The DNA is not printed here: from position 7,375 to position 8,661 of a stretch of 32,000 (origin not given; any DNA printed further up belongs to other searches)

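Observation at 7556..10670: AT-rich four-gene cassette (methyltransferase, VOC, leaderless DctP-like protein, methyltransferase) wedged directly upstream of metK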

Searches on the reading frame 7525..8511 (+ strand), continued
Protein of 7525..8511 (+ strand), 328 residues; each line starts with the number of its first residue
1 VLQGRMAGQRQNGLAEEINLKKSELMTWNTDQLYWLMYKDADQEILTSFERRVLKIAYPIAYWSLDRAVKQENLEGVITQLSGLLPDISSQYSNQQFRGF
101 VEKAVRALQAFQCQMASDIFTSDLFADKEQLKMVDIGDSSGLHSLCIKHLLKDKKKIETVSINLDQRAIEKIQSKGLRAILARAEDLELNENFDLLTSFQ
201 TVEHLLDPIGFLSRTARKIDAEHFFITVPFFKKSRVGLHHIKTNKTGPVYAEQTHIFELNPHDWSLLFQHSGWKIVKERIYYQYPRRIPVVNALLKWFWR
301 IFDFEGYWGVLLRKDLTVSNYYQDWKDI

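Call 67: search_protein_families(library=ncbifam, proteins=[L023:2167-3342:+, L023:3339-4067:+, L023:4073-4924:+], max_evalue=0.00001)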
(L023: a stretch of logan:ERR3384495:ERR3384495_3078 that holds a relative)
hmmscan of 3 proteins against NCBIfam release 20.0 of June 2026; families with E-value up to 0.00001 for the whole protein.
L023:2167-3342:+ (391 aa): 62 families (the best 25 are shown)
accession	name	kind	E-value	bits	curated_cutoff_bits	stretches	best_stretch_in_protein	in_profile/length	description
NF041091.1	asp_aminotase_Arch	equivalog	7.8e-54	182.9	550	1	20-386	15-375/376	aspartate aminotransferase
NF005817.0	PRK07683.1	equivalog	1.8e-51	175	575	1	26-387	22-382/387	aminotransferase A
NF005601.0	PRK07337.1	equivalog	5.8e-45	154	496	1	24-386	27-392/394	pyridoxal phosphate-dependent aminotransferase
NF041364.1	GntC_guanitoxin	equivalog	1.2e-44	152.7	415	1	44-382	10-353/356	guanitoxin biosynthesis PLP-dependent (S)-gamma-hydroxy-L-arginine cyclodehydratase GntC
NF004975.0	PRK06348.1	equivalog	2.8e-40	138.5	549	1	19-362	17-355/384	pyridoxal phosphate-dependent aminotransferase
NF004769.0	PRK06107.1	equivalog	2.5e-39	135.2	617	1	25-373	26-383/402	aspartate transaminase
NF006514.0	PRK08960.1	equivalog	8.6e-39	133.4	554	1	22-385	22-384/388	pyridoxal phosphate-dependent aminotransferase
NF005588.0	PRK07309.1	equivalog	4.7e-38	131.1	576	1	25-386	23-386/391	pyridoxal phosphate-dependent aminotransferase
NF005816.0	PRK07682.1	equivalog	2.7e-37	128.3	620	1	29-371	26-366/390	aminotransferase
TIGR03540.1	DapC_direct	equivalog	6e-37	127.5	593.25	1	19-383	16-381/383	LL-diaminopimelate aminotransferase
NF005305.0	PRK06836.1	equivalog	9.4e-37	127.2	376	1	32-373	34-376/396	pyridoxal phosphate-dependent aminotransferase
NF004621.0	PRK05957.1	equivalog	4.9e-36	124.3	498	1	25-383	20-380/389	pyridoxal phosphate-dependent aminotransferase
NF006756.0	PRK09276.1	subfamily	8.3e-36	123.7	507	1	18-384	17-384/387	LL-diaminopimelate aminotransferase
NF006229.0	PRK08361.1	equivalog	1.8e-35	122.7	624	1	30-381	31-383/391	aspartate aminotransferase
NF005977.0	PRK08068.1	subfamily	9.2e-35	120.6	494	1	25-363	25-360/391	transaminase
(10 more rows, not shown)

L023:3339-4067:+ (242 aa): 4 families
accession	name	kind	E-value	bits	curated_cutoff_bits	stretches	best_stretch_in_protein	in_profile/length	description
NF041820.1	daptide_MTase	equivalog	3.1e-19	69.4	175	1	12-218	14-227/243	daptide-type RiPP biosynthesis methyltransferase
NF051855.1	GlySarMtaseBact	equivalog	1.9e-09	37.5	350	1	26-231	44-246/259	glycine/sarcosine N-methyltransferase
TIGR01983.1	UbiG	equivalog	1.1e-07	31.4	102.95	1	35-138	49-155/228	bifunctional 2-polyprenyl-6-hydroxyphenol methylase/3-demethylubiquinol 3-O-methyltransferase UbiG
TIGR02072.1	BioC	equivalog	8.7e-06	25.7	184.95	0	31-105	27-107/244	malonyl-ACP O-methyltransferase BioC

L023:4073-4924:+ (283 aa): 21 families
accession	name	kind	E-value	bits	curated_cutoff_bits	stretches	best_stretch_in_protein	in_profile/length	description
NF041675.1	sarc_dimgly_tmase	equivalog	2e-74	251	550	1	9-282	10-277/278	sarcosine/dimethylglycine N-methyltransferase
NF045667.1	MTase_DVU1556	equivalog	5.9e-20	71.6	155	1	70-273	21-208/213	DVU_1556 family methyltransferase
TIGR02072.1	BioC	equivalog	5.6e-12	46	184.95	1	54-180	17-138/244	malonyl-ACP O-methyltransferase BioC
NF040703.1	cyclopro_CfaB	exception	5.9e-12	45.1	650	1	14-155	108-242/393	C17 cyclopropane fatty acid synthase CfaB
NF007610.0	PRK10258.1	equivalog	2.4e-10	40.1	342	1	64-180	37-144/251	malonyl-ACP O-methyltransferase BioC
NF043040.1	corrin_prot_MT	hypoth_equivalog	5.1e-10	39.1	180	1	57-186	27-159/216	corrinoid protein-associated methyltransferase CpaM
NF040539.1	AST_met_ArsM_2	exception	1.4e-09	38.2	240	1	62-179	50-168/262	putative arsinothricin biosynthesis methyltransferase ArsM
NF041943.1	GPPMT_Stmyces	equivalog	5e-09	36.4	400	1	55-172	59-177/272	geranyl diphosphate 2-C-methyltransferase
NF052510.1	methyltran_MpqE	exception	1.6e-08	34.2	335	1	72-175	47-152/234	methyl-plastoquinone biosynthesis methyltransferase MpqE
NF045825.1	FAmtase_mtf2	equivalog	1.9e-08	33.9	400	1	73-184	60-168/248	fatty-acid O-methyltransferase Mtf2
NF008823.0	PRK11873.1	subfamily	7.3e-08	32.2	263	1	69-238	76-246/272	arsenite methyltransferase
NF045823.1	PthPhpthDimycoMt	equivalog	1.4e-07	31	300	1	74-223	69-213/256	phthiotriol/phenolphthiotriol dimycocerosates methyltransferase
NF008686.0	PRK11705.1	equivalog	1.4e-07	30.9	400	1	69-151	166-240/383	cyclopropane fatty acyl phospholipid synthase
NF045649.1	2X_seleno_MduS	exception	6.8e-07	28.6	380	1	68-174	38-147/338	methyltransferase domain-containing selenoprotein MduS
TIGR01934.1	MenG_MenH_UbiE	subfamily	9.5e-07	28.3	158.35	1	70-181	38-148/223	ubiquinone/menaquinone biosynthesis methyltransferase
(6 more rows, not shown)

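Call 68: find_encoding_contigs(protein=P0042, flank=7000, max_places=1)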
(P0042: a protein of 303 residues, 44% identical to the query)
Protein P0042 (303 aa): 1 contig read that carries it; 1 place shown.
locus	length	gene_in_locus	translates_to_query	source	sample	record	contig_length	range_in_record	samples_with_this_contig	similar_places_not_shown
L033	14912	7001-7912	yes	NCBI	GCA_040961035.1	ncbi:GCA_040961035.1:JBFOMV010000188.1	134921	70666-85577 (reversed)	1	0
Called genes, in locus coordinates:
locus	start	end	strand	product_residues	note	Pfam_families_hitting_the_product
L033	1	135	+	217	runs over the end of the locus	PF17836:PglD_N, PF25087:GMPPB_C (faint), PF00132:Hexapep (weak)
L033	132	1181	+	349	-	PF00571:CBS, PF00483:NTP_transferase, PF12804:NTP_transf_3 (weak)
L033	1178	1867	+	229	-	PF02348:CTP_transf_3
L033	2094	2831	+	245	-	PF02348:CTP_transf_3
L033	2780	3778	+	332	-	PF01073:3Beta_HSD, PF01370:Epimerase, PF04321:RmlD_sub_bind, PF13460:NAD_binding_10 (weak), PF16363:GDP_Man_Dehyd, PF07993:NAD_binding_4 (weak)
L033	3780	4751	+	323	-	PF13489:Methyltransf_23, PF07021:MetW (weak), PF13847:Methyltransf_31, PF08241:Methyltransf_11, PF08242:Methyltransf_12, PF13649:Methyltransf_25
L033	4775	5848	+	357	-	PF01408:GFO_IDH_MocA, PF22725:GFO_IDH_MocA_C3, PF02894:GFO_IDH_MocA_C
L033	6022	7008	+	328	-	PF00155:Aminotran_1_2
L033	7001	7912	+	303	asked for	-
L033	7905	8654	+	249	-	PF05175:MTS (weak), PF13489:Methyltransf_23 (weak), PF13649:Methyltransf_25, PF13847:Methyltransf_31, PF08241:Methyltransf_11, PF08242:Methyltransf_12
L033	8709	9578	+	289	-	PF01073:3Beta_HSD, PF01370:Epimerase, PF02719:Polysacc_synt_2, PF04321:RmlD_sub_bind, PF07993:NAD_binding_4 (faint), PF13460:NAD_binding_10, PF16363:GDP_Man_Dehyd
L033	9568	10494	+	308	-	PF00389:2-Hacid_dh, PF02826:2-Hacid_dh_C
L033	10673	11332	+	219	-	PF00702:Hydrolase, PF13419:HAD_2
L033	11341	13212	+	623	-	-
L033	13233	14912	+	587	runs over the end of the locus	PF04055:Radical_SAM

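Call 69: find_encoding_contigs(protein=P0028, flank=7000, max_places=1)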
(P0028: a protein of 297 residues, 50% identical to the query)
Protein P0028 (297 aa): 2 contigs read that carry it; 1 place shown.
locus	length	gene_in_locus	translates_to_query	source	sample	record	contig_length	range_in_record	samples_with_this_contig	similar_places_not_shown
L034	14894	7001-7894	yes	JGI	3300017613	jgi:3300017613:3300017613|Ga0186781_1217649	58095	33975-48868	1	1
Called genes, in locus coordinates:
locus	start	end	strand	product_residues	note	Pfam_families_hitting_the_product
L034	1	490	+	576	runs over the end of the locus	PF00664:ABC_membrane, PF00005:ABC_tran, PF02463:SMC_N, PF13304:AAA_21 (faint)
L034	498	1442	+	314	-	PF00389:2-Hacid_dh, PF02826:2-Hacid_dh_C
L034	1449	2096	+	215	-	PF00702:Hydrolase, PF12710:HAD (weak), PF13419:HAD_2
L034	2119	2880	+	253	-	PF02348:CTP_transf_3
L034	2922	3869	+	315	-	PF01073:3Beta_HSD, PF01370:Epimerase, PF04321:RmlD_sub_bind, PF16363:GDP_Man_Dehyd, PF13460:NAD_binding_10 (weak), PF07993:NAD_binding_4 (weak)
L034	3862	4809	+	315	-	PF13489:Methyltransf_23, PF13847:Methyltransf_31, PF08241:Methyltransf_11, PF08242:Methyltransf_12, PF13649:Methyltransf_25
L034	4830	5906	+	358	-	PF01408:GFO_IDH_MocA, PF22725:GFO_IDH_MocA_C3, PF02894:GFO_IDH_MocA_C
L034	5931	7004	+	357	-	PF00155:Aminotran_1_2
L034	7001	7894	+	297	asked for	PF13489:Methyltransf_23 (weak)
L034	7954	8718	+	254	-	PF05175:MTS (faint), PF13489:Methyltransf_23 (weak), PF08241:Methyltransf_11, PF08242:Methyltransf_12, PF13649:Methyltransf_25, PF13847:Methyltransf_31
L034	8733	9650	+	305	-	PF01073:3Beta_HSD, PF01370:Epimerase, PF02719:Polysacc_synt_2, PF04321:RmlD_sub_bind (weak), PF05368:NmrA (weak), PF07993:NAD_binding_4 (faint), PF13460:NAD_binding_10, PF16363:GDP_Man_Dehyd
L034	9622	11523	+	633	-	-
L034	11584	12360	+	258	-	PF00483:NTP_transferase, PF12804:NTP_transf_3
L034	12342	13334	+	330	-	PF01073:3Beta_HSD (weak), PF01370:Epimerase, PF04321:RmlD_sub_bind, PF05368:NmrA (faint), PF13460:NAD_binding_10 (weak), PF16363:GDP_Man_Dehyd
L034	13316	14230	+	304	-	PF13641:Glyco_tranf_2_3, PF00535:Glycos_transf_2, PF10111:Glyco_tranf_2_2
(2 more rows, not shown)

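Call 78: search_protein_families(library=padloc, proteins=[window:7600-8511:+], max_evalue=0.001)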
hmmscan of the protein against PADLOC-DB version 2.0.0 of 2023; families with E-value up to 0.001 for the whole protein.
window:7600-8511:+ (303 aa): 0 families
